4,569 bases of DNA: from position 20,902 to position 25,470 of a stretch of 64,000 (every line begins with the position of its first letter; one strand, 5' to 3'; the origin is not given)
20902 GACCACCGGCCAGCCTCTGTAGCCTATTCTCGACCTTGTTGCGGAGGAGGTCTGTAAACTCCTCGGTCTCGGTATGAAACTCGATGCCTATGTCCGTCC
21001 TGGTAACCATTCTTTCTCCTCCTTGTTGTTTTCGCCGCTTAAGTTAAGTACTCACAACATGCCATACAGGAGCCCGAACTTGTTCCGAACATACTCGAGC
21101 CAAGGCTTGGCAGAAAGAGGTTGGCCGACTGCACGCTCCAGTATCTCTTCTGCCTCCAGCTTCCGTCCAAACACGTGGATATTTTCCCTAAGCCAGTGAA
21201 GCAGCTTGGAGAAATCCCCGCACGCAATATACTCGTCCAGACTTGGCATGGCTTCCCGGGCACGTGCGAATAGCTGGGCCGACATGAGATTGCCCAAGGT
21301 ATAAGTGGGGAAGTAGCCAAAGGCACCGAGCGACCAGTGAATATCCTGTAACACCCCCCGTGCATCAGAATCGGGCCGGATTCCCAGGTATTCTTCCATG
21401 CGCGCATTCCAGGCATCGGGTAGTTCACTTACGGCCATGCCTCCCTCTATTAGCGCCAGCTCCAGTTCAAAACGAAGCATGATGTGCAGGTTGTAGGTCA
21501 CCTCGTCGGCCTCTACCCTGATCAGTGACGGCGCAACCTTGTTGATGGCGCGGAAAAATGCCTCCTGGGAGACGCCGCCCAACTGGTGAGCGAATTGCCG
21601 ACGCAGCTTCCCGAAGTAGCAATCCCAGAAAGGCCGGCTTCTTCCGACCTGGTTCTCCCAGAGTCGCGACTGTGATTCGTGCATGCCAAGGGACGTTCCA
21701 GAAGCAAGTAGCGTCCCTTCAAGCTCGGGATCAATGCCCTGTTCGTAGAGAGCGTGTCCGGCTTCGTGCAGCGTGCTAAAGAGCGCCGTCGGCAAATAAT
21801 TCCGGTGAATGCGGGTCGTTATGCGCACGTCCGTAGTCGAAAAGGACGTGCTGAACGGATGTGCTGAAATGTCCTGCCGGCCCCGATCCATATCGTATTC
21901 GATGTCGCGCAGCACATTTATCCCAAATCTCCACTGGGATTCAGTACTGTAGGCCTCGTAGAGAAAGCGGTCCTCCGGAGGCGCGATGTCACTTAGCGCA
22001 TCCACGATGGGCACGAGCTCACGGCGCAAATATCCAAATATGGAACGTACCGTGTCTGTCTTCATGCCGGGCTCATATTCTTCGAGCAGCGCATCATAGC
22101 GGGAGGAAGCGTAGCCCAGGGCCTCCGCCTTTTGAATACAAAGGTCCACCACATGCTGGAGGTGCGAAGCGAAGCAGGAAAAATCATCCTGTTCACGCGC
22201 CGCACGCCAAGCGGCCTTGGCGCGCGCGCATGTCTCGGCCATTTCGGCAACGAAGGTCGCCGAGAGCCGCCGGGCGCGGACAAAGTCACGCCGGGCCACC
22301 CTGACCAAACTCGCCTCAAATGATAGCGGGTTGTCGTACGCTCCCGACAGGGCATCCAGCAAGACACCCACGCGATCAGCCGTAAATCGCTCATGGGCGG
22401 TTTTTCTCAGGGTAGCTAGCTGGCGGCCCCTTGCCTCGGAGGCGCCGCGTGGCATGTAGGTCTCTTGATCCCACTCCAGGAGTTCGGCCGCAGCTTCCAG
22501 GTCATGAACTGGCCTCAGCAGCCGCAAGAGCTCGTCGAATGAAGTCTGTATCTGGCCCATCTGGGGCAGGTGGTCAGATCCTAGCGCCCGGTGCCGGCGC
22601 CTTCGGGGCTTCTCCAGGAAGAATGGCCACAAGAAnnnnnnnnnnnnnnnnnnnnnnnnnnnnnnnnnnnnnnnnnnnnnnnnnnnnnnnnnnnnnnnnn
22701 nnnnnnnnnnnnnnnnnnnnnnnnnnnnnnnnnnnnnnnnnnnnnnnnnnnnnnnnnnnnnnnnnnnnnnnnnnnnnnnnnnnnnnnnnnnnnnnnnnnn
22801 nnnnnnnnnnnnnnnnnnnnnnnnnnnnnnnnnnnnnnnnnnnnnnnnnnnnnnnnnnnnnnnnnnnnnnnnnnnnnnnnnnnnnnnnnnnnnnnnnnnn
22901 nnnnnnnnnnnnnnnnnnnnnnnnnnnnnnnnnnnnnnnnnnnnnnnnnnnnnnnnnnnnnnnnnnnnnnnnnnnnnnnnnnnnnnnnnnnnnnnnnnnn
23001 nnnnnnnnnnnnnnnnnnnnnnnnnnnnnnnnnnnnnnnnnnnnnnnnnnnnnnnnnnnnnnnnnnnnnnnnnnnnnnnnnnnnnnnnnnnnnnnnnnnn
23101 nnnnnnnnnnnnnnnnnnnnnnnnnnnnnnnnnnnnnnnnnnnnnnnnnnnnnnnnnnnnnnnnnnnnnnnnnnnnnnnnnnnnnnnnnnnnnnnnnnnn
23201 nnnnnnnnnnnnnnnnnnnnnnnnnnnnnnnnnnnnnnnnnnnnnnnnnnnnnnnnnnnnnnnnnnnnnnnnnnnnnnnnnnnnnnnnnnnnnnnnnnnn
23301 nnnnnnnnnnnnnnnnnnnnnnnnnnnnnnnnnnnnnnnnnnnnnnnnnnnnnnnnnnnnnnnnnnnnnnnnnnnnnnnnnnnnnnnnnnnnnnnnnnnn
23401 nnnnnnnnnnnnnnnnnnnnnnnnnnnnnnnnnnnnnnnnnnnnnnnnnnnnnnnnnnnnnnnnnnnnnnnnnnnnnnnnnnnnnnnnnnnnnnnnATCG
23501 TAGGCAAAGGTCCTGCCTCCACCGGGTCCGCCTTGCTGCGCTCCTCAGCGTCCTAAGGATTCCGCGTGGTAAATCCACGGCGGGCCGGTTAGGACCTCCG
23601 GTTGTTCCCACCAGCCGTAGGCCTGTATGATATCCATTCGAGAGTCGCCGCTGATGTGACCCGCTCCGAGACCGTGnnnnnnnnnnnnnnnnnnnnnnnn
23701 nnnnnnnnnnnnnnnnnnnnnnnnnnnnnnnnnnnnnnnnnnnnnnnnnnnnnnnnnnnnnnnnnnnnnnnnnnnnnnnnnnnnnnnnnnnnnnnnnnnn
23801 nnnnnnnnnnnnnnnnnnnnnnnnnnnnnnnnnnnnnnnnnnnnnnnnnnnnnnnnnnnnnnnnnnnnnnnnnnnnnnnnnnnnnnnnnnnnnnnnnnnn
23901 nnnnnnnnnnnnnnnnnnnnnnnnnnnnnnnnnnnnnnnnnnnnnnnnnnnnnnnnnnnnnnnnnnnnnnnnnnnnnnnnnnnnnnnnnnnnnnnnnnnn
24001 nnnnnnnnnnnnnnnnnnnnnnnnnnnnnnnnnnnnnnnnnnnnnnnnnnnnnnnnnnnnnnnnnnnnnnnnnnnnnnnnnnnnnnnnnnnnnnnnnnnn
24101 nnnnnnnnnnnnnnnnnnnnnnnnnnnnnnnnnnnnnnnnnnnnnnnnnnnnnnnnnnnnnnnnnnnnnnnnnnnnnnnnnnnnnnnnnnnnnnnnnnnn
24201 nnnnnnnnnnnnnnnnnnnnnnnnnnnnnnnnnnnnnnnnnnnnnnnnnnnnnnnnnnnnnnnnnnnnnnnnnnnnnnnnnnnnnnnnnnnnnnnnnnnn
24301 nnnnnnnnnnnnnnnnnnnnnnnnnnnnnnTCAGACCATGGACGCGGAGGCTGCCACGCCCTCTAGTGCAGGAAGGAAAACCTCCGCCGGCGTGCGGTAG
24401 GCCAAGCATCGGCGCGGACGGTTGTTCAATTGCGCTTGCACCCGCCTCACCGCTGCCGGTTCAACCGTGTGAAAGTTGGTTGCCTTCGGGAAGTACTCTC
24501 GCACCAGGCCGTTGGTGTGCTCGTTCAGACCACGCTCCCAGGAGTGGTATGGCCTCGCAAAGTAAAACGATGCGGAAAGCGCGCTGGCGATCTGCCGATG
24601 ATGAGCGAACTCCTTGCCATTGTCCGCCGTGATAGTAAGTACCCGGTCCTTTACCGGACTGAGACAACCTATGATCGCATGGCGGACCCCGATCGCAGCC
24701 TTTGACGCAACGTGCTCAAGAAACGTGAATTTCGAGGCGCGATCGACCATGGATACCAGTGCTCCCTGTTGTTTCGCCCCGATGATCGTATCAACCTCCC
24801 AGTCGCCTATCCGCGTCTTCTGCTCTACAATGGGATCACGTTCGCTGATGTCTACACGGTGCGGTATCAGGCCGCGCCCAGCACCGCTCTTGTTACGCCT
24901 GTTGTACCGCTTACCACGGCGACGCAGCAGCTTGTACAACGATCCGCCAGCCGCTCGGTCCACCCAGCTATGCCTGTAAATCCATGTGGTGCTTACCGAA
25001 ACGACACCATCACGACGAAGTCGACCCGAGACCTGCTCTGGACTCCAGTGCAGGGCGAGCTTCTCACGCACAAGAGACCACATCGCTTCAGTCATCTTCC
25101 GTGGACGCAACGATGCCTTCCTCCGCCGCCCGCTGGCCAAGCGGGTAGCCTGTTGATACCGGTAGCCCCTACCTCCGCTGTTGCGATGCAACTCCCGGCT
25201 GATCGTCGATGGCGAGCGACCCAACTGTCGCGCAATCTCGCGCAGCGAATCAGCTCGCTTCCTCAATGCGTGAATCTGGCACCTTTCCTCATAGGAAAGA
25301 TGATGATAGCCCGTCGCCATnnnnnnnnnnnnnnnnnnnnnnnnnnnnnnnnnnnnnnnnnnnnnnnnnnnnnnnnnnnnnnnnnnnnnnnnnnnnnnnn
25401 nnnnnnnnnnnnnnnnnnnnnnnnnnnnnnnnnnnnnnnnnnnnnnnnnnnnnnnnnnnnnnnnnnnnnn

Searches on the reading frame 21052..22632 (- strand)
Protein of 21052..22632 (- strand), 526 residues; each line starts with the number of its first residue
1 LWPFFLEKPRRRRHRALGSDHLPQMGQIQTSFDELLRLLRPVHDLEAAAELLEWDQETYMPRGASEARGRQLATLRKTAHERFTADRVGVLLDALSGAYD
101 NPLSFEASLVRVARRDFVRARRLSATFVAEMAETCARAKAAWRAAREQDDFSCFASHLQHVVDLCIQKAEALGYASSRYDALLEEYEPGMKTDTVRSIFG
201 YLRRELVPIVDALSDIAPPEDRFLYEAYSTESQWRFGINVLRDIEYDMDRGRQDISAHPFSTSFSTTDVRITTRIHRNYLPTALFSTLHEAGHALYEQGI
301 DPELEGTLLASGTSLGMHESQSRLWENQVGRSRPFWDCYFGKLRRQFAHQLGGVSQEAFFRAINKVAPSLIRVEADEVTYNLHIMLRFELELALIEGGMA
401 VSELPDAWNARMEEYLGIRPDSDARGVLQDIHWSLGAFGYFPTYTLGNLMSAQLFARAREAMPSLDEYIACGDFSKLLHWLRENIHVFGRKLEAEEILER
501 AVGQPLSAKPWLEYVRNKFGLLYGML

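Call 23: search_protein_families(library=pfam, proteins=[window:21052-22632:-], max_evalue=0.001)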
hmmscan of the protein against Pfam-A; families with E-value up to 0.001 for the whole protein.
window:21052-22632:- (526 aa): 1 family
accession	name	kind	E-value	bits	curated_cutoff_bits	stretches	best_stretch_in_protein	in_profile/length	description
PF02074.21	Peptidase_M32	-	1.7e-175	584.8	25.1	1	37-519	4-489/489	Carboxypeptidase Taq (M32) metallopeptidase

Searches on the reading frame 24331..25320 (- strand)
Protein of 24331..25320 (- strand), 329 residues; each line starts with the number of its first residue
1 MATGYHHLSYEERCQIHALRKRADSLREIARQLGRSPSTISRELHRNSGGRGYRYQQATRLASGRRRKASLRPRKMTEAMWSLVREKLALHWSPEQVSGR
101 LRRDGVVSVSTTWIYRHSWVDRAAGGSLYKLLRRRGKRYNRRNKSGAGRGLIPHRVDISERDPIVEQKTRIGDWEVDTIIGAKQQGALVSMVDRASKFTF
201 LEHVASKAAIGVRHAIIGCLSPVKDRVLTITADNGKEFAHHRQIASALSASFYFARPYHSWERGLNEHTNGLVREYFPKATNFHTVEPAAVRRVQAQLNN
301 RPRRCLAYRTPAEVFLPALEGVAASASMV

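Call 22: search_protein_families(library=pfam, proteins=[window:24331-25320:-], max_evalue=0.001)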
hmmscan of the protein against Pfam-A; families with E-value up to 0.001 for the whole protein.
window:24331-25320:- (329 aa): 4 families
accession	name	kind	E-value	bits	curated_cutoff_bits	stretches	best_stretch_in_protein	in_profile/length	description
PF13936.12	HTH_38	-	1.4e-17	63.6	27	1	5-47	2-44/44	Helix-turn-helix domain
PF00665.32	rve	-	7e-08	33.1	32.6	1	174-260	8-102/102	Integrase core domain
PF13384.12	HTH_23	-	4e-06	26.9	24.6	1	10-50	4-45/50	Homeodomain-like domain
PF13565.12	HTH_32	-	0.00032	21.6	33.7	1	39-116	1-71/73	Homeodomain-like domain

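Call 84: search_protein_families(library=ncbifam, proteins=[window:24331-25320:-], max_evalue=0.01)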
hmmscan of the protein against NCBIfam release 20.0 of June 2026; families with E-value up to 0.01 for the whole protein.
window:24331-25320:- (329 aa): 4 families
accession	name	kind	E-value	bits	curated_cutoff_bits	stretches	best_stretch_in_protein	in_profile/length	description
NF033563.0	transpos_IS30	equivalog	1.5e-84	283.9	80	1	38-304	1-267/267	IS30 family transposase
NF033577.2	transpos_IS481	equivalog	8.5e-17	61.6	224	1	16-315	5-284/284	IS481 family transposase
NF033546.1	transpos_IS21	equivalog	8.5e-06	25.5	160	1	17-315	2-282/294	IS21 family transposase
NF033545.0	transpos_IS630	equivalog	0.00081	18.9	100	1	13-116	2-103/299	IS630 family transposase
